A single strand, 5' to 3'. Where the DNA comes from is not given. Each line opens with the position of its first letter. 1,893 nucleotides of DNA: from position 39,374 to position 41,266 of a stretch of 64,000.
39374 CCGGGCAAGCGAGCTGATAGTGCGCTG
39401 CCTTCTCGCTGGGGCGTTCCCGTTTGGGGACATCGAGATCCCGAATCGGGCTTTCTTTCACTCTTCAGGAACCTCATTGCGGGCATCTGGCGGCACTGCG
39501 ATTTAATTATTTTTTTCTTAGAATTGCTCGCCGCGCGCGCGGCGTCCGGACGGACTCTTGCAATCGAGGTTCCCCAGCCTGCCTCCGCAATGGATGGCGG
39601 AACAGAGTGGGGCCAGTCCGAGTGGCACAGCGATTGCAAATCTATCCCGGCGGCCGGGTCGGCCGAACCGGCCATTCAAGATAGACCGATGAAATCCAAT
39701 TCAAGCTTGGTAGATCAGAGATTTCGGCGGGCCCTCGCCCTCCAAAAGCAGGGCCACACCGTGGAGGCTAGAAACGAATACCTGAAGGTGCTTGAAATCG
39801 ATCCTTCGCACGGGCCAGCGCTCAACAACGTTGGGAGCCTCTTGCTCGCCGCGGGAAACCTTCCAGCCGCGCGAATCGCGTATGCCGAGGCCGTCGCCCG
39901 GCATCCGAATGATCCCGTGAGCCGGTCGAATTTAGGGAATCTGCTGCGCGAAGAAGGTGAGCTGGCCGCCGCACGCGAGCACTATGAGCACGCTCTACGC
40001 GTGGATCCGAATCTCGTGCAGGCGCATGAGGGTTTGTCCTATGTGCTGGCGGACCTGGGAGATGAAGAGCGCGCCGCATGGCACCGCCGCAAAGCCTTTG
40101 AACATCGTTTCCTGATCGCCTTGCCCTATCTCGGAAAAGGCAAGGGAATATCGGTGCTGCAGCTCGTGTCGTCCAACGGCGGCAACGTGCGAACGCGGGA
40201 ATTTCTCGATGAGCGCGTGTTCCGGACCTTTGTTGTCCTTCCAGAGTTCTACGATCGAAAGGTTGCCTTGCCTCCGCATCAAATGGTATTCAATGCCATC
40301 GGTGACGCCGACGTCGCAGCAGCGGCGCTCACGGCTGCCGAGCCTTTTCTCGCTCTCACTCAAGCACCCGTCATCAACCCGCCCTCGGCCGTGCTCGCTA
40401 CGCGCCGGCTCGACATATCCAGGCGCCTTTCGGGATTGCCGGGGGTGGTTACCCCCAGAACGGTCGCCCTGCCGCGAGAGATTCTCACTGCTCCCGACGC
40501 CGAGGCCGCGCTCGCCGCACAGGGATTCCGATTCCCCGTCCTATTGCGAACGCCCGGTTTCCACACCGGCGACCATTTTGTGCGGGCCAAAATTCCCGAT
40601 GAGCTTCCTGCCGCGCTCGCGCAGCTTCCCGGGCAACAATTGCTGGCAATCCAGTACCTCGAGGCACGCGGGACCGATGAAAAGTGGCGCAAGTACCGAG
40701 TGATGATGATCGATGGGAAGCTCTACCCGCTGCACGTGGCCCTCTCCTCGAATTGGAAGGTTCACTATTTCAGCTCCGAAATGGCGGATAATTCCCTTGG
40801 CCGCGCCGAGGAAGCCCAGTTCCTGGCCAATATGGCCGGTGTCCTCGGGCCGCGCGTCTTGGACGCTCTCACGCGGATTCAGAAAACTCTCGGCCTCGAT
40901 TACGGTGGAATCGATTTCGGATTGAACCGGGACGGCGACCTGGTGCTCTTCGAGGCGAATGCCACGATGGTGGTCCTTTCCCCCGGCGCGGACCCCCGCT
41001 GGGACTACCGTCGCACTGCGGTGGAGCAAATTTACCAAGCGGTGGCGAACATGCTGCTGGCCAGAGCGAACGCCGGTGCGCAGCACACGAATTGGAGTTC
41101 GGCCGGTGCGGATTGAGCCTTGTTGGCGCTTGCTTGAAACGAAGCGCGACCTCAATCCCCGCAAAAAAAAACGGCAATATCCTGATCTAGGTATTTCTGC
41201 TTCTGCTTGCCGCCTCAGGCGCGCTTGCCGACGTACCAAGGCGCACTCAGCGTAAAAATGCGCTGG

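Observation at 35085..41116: Candidate undescribed pathway: cysteate-synthase-like enzyme + decarboxylase + two TPR/ATP-grasp ligases (possible taurine-type amine made and then ligated)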

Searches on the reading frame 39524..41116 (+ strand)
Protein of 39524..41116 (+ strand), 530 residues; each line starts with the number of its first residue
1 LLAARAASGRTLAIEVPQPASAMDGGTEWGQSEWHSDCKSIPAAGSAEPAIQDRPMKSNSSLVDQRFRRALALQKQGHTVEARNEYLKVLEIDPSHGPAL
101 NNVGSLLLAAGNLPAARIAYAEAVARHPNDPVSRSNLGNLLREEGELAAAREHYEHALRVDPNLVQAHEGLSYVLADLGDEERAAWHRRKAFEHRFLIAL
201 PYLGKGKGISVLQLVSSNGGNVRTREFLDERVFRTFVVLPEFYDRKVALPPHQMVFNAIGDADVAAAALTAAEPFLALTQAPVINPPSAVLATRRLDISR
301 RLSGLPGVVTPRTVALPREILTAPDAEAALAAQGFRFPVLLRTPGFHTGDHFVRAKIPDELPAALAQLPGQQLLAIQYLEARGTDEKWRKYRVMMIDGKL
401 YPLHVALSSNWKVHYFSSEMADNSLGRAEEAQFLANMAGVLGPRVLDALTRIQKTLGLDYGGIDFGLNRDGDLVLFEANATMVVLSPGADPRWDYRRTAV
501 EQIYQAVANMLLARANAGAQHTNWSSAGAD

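Call 6: search_protein_families(library=pfam, proteins=[window:39524-41116:+], max_evalue=0.01)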
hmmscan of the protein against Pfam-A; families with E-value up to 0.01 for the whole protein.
window:39524-41116:+ (530 aa): 15 families
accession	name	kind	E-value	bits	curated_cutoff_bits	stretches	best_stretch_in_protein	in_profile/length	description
PF07719.23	TPR_2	-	2e-16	59.1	27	2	135-163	5-33/34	Tetratricopeptide repeat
PF13431.12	TPR_17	-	7.6e-16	57.4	24.4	2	120-152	2-34/34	Tetratricopeptide repeat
PF00515.34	TPR_1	-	3.6e-14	52.3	27.8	1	135-163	5-33/34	Tetratricopeptide repeat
PF13414.12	TPR_11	-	2.6e-12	46.6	26.8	1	138-179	1-42/42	TPR repeat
PF13432.12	TPR_16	-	1.4e-11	45.1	32.7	2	68-131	2-65/65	Tetratricopeptide repeat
PF13424.12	TPR_12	-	3.5e-11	43.6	30.1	3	99-161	5-75/77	Tetratricopeptide repeat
PF13181.12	TPR_8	-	9.3e-11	41.4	25.7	1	136-163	6-33/34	Tetratricopeptide repeat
PF13374.12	TPR_10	-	1.1e-07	32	27.5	1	133-160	4-31/42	Tetratricopeptide repeat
PF13428.12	TPR_14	-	1.3e-07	32.1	23.5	2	137-171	7-41/44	Tetratricopeptide repeat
PF14559.12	TPR_19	-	2.7e-06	28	25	1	75-131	3-59/68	Tetratricopeptide repeat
PF13174.12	TPR_6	-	4.4e-05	24.3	26.3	0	67-95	4-32/33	Tetratricopeptide repeat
PF13429.12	TPR_15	-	0.00034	20.6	26.2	1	128-190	143-210/280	Tetratricopeptide repeat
PF13371.12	TPR_9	-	0.00037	20.9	35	0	107-168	5-66/73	Tetratricopeptide repeat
PF13176.12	TPR_7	-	0.0013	19.1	27.9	0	135-163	3-33/36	Tetratricopeptide repeat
PF17874.7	TPR_MalT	-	0.0085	15.8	45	0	98-171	41-124/336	MalT-like TPR region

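Call 7: search_protein_families(library=ncbifam, proteins=[window:39524-41116:+], max_evalue=0.01)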
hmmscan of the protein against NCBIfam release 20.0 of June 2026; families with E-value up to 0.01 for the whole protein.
window:39524-41116:+ (530 aa): 13 families
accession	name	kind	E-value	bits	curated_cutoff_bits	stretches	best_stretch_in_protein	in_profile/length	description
TIGR02521.1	type_IV_pilW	equivalog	5.7e-12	45.7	154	2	60-149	28-117/234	type IV pilus biogenesis/stability protein PilW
NF040959.1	MamA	equivalog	7.1e-11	41.9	200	1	58-193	66-201/204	magnetosome protein MamA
TIGR02917.1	PEP_TPR_lipo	equivalog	2.5e-10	38.9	312.2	1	76-193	716-831/899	XrtA/PEP-CTERM system TPR-repeat protein PrsT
NF033920.0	C39_PA2778_fam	equivalog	1.1e-09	38.1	150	1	110-193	169-252/255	PA2778 family cysteine peptidase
NF033758.1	gliding_GltE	equivalog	1.2e-09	37.7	225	1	70-169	93-192/411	adventurous gliding motility TPR repeat lipoprotein GltE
NF033762.1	social_mot_Tgl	equivalog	8.1e-09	35.2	225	1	63-159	31-128/252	social motility TPR repeat lipoprotein Tgl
TIGR00540.1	TPR_hemY_coli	hypoth_equivalog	3.2e-08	32.7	142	1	110-191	304-385/385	heme biosynthesis-associated TPR protein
NF047507.1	TPR_BatC_Lepto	exception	4.8e-06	26.2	175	1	133-174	98-139/214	TPR repeat-containing protein BatC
NF007302.0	PRK09782.1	equivalog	0.00013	20.1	1223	1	52-189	564-704/990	phage receptor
NF002725.1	PRK02603.1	equivalog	0.0006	19.9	143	1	66-156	38-131/173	photosystem I assembly protein Ycf3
TIGR00768.1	rimK_fam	subfamily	0.0016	17.9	143.4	0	451-482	224-255/276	RimK family alpha-L-glutamate ligase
NF008520.0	PRK11447.1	equivalog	0.0072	14.1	858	0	67-174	326-428/1157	cellulose synthase complex outer membrane protein BcsC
NF040561.1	PrimPol_Msp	equivalog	0.0091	14.6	200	0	135-185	29-78/515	CRISPR-associated primase-polymerase type A1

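Call 86: predict_structure(alignment_id=A3)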
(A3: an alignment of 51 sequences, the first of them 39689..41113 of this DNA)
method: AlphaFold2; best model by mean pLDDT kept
length: 475 residues; sequences in the alignment: 51
mean_pLDDT: 91.1   pTM: 0.87
mean pLDDT of the five models: 91.1, 89.6, 89.2, 89.1, 89.1
residues with pLDDT >= 90: 363; 70-90: 84; 50-70: 18; < 50: 10
segments of 3 or more residues with pLDDT < 50: 469-475
pLDDT, mean of each block of 10 residues (from residue 1): 74 96 94 97 97 93 98 98 95 97 98 96 89 95 93 96 90 93 95 95 93 94 95 93 91 94 95 95 89 74 95 90 88 92 95 75 67 93 96 97 95 93 89 86 94 96 72 40
secondary structure, 60 per line:
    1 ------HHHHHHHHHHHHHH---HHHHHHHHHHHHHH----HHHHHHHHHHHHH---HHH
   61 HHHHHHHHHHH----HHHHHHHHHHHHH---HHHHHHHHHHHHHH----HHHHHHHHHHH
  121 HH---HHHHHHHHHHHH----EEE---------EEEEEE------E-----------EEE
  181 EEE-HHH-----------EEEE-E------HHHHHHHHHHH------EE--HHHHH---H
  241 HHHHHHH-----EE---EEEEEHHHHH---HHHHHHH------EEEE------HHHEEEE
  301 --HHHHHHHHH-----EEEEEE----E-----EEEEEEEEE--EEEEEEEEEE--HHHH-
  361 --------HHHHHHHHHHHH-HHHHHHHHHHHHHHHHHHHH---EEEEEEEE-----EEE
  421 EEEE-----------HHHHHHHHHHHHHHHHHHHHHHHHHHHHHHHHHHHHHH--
elements in order: H7-20 H24-37 H42-54 H58-71 H76-88 H92-105 H110-122 H126-137 E142-144 E154-159 E178-183 E199-202 H211-221 H232-236 H240-247 E258-262 H263-267 H271-277 E284-287 E297-300 H303-311 E317-322 E333-341 E344-353 H356-359 H369-380 H382-401 E405-412 E418-424 H436-473

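Call 92: fold_search(model_id=the predicted structure, library=pdb)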
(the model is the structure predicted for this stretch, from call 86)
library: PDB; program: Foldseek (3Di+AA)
matches with E <= 10: 1726; with E <= 0.001: 570
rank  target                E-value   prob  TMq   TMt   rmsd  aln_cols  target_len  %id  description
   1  2dln                  1.6e-08  1.00  0.40  0.58   6.5       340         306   18  VANCOMYCIN RESISTANCE: STRUCTURE OF D-ALANINE:D-ALANINE LIGASE AT 2.3 ANGSTROMS RESOLUTION (released 1995-11-01)
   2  1iow                  1.8e-08  1.00  0.43  0.61   6.4       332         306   17  COMPLEX OF Y216F D-ALA:D-ALA LIGASE WITH ADP AND A PHOSPHORYL PHOSPHINATE (released 1997-02-12)
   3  8evy_A                2.1e-08  1.00  0.40  0.56   6.4       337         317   16  DdlB from Pseudomonas aeruginosa PAO1 in complex with ATP and D-ala-D-ala (released 2023-08-30)
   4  3se7_C                2.4e-08  1.00  0.42  0.56   6.1       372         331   15  ancient VanA (released 2011-09-14)
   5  5bph_B                2.8e-08  1.00  0.40  0.58   6.7       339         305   15  Crystal structure of AMP complexed D-alanine-D-alanine ligase(DDL) from Yersinia pestis (released 2016-03-02)
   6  5bpf_D                3.0e-08  1.00  0.40  0.59   6.4       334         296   16  Crystal structure of ADP complexed D-alanine-D-alanine ligase(DDL) from Yersinia pestis (released 2016-03-02)
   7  4c5a_B                3.2e-08  1.00  0.40  0.58   6.7       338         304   17  The X-ray crystal structures of D-alanyl-D-alanine ligase in complex ADP and D-cycloserine phosphate (released 2015-01-21)
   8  8evz_C                3.3e-08  1.00  0.40  0.56   6.5       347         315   17  DdlB from Pseudomonas aeruginosa PAO1 in complex with ADP and phosphorylated D-cycloserine (released 2023-08-30)
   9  5c1o_D                3.3e-08  1.00  0.38  0.56   6.9       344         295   15  Crystal structure of AMP-PNP complexed D-alanine-D-alanine ligase(DDL) from Yersinia pestis (released 2016-03-02)
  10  7obi_B                3.5e-08  1.00  0.26  0.86   2.2       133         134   33  Consensus tetratricopeptide repeat protein type RV4 (released 2022-02-23)
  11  3e5n                  3.7e-08  1.00  0.38  0.50   7.3       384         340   12  Crystal structure of D-alanine-D-alanine ligase from Xanthomonas oryzae pv. oryzae KACC10331 (released 2009-08-18)
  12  8evz_A                3.9e-08  1.00  0.39  0.56   6.5       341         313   17  DdlB from Pseudomonas aeruginosa PAO1 in complex with ADP and phosphorylated D-cycloserine (released 2023-08-30)
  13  4me6                  3.9e-08  1.00  0.37  0.49   7.4       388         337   13  Crystal structure of D-alanine-D-alanine ligase A from Xanthomonas oryzae pathovar oryzae with ADP (released 2014-02-19)
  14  6tka_AAA              4.1e-08  1.00  0.27  0.18   2.1       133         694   30  Crystal structure of human O-GlcNAc transferase bound to substrate 7 and a peptide from HCF-1 pro-repeat 2 (11-26) (released 2020-03-04)
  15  3se7_A                4.1e-08  1.00  0.39  0.53   6.4       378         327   14  ancient VanA (released 2011-09-14)
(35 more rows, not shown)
